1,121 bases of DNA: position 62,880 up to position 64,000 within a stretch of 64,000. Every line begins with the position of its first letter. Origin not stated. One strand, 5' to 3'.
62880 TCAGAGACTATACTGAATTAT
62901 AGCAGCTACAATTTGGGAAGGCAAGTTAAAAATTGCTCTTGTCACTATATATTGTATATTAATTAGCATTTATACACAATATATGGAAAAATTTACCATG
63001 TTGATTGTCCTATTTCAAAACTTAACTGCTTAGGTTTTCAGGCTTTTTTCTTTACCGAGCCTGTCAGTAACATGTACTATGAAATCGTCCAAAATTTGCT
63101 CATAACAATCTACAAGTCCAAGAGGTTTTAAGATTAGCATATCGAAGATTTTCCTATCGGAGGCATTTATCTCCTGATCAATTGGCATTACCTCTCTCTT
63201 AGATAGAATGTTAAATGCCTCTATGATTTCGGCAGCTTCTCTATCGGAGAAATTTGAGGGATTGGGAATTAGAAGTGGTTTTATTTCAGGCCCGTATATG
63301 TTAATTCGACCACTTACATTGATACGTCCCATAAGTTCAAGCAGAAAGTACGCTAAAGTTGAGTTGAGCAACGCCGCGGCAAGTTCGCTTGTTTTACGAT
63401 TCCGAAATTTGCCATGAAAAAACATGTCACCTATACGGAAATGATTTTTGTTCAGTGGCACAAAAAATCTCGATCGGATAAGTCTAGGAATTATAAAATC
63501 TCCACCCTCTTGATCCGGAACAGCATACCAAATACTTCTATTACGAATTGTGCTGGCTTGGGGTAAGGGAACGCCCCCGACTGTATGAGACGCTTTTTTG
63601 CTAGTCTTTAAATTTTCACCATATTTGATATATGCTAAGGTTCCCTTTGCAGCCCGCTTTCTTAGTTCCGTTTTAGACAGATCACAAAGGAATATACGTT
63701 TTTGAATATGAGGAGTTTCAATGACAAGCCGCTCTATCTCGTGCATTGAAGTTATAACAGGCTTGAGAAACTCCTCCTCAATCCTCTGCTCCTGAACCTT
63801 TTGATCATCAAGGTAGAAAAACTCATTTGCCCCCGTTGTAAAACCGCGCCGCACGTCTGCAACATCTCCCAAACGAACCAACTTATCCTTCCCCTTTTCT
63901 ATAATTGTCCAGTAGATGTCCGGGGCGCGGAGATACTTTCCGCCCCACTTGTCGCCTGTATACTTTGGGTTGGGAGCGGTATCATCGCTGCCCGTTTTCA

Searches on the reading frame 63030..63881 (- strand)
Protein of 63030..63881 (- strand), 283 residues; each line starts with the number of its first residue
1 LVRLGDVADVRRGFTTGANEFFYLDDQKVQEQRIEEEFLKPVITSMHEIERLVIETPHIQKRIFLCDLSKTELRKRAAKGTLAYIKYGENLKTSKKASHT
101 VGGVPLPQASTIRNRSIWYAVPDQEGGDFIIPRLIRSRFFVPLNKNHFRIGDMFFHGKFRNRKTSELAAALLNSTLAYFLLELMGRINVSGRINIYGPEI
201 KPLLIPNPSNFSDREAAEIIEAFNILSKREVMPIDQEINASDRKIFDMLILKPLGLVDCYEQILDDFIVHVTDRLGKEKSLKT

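Call 3: search_protein_families(library=pfam, proteins=[window:63030-63881:-], max_evalue=0.01)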
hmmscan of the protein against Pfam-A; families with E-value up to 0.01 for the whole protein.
window:63030-63881:- (283 aa): 0 families

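Call 4: search_protein_families(library=padloc, proteins=[window:63030-63881:-], max_evalue=0.01)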
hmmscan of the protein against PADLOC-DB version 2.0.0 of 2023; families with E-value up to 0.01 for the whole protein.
window:63030-63881:- (283 aa): 7 families
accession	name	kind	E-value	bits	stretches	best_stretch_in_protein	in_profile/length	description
PDLC03606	REase_MTase_IIG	-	2.3e-25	87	1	2-264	666-918/935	Type IIG restriction enzyme-methyltransferase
PDLC03267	MTase_II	-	3.3e-19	67.2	1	1-249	281-514/539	Type II methyltransferase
PDLC03366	MTase_II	-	5.3e-08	30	1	2-213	295-494/568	Type II methyltransferase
PDLC03331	MTase_II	-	3.8e-06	23.9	1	5-130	295-420/541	Type II methyltransferase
PDLC03328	MTase_II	-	0.00074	16.1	1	3-49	295-341/587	Type II methyltransferase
PDLC03226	MTase_II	-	0.003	14.2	1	4-58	328-383/579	Type II methyltransferase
PDLC03301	MTase_II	-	0.0059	13.2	0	6-213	342-542/604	Type II methyltransferase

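Call 5: search_protein_families(library=ncbifam, proteins=[window:63030-63881:-], max_evalue=0.01)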
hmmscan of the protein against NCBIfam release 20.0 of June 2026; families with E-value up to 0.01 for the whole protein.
window:63030-63881:- (283 aa): 0 families
